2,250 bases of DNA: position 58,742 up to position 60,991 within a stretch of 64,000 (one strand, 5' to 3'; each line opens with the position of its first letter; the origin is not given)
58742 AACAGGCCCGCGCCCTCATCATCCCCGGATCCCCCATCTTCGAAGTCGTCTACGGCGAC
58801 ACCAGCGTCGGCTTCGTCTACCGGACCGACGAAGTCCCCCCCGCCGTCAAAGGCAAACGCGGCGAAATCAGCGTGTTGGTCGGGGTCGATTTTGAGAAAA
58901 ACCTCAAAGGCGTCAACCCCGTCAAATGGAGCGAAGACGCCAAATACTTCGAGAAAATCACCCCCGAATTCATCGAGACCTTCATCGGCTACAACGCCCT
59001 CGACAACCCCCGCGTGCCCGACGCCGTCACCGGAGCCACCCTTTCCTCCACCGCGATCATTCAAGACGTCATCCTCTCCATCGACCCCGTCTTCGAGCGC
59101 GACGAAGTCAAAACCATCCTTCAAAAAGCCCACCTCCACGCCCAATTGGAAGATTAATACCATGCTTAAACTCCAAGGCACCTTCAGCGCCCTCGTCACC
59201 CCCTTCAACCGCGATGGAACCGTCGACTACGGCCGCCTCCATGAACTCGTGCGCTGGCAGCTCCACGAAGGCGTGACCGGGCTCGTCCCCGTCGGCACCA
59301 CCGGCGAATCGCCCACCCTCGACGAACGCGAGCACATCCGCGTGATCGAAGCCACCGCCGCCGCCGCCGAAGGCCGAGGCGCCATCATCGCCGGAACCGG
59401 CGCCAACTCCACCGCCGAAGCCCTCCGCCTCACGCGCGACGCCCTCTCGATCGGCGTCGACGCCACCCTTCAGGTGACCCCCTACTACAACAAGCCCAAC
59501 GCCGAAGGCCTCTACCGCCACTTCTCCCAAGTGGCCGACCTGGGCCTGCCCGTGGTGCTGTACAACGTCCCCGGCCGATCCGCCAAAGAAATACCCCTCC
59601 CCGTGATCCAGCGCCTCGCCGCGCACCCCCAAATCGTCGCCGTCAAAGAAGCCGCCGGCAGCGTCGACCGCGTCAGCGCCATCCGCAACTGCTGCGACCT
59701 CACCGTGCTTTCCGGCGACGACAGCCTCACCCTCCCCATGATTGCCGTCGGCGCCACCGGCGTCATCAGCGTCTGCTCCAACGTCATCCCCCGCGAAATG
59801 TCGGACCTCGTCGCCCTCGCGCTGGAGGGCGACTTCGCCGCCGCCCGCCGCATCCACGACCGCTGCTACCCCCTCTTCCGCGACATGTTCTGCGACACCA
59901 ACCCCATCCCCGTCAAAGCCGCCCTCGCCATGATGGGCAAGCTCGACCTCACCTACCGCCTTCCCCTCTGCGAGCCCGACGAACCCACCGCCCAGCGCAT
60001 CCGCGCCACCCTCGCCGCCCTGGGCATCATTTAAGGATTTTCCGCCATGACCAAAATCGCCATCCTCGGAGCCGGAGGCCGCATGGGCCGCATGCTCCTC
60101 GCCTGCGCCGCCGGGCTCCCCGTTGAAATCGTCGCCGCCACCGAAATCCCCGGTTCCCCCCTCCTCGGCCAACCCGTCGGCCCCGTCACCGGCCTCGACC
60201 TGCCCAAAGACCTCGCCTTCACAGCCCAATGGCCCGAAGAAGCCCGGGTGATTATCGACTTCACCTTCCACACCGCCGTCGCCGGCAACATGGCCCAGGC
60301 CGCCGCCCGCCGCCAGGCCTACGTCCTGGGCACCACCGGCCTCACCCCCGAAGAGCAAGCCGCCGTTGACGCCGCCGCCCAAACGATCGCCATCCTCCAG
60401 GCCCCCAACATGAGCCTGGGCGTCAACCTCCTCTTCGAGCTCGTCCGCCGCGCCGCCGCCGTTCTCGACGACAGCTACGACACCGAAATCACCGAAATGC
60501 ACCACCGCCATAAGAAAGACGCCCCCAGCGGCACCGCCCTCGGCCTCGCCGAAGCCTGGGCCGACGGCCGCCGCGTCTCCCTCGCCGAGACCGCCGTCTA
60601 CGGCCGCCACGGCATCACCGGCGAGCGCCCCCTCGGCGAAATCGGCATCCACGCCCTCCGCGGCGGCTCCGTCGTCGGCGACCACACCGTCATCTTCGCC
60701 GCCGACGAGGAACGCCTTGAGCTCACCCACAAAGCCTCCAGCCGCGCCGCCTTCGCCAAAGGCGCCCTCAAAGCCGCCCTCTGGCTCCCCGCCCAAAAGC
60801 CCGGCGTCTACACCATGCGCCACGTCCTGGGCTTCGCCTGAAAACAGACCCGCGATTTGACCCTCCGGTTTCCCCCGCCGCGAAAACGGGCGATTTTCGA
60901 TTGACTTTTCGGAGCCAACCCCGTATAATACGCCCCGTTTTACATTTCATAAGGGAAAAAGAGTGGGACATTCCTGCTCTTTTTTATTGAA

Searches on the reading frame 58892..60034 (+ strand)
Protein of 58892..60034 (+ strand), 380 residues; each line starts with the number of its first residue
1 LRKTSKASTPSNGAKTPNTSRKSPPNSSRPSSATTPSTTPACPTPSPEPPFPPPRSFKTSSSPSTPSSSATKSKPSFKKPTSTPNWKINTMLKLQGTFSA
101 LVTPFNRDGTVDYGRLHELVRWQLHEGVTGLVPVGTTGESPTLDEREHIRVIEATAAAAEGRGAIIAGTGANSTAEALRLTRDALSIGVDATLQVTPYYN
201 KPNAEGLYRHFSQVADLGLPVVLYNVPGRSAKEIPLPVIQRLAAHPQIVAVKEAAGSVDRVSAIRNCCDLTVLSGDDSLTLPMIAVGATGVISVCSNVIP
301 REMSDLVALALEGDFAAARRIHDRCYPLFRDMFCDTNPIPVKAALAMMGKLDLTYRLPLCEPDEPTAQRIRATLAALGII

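Call 66: search_protein_families(library=pfam, proteins=[window:58892-60034:+], max_evalue=0.0001)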
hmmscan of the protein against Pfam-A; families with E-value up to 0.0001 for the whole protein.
window:58892-60034:+ (380 aa): 1 family
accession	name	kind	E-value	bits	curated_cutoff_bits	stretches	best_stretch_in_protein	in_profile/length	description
PF00701.28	DHDPS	-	7.8e-87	291.1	22.1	1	94-376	2-288/289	Dihydrodipicolinate synthetase family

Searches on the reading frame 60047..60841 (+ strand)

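Call 66: search_protein_families(library=pfam, proteins=[window:60047-60841:+], max_evalue=0.0001)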
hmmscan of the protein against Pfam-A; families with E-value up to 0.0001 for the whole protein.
window:60047-60841:+ (264 aa): 2 families
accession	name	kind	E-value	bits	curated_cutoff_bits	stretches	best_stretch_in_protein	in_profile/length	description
PF05173.19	DapB_C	-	6.7e-47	159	27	1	125-261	1-121/121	Dihydrodipicolinate reductase, C-terminus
PF01113.26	DapB_N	-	1.5e-23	83.7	25.6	1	3-122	2-124/124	Dihydrodipicolinate reductase, N-terminus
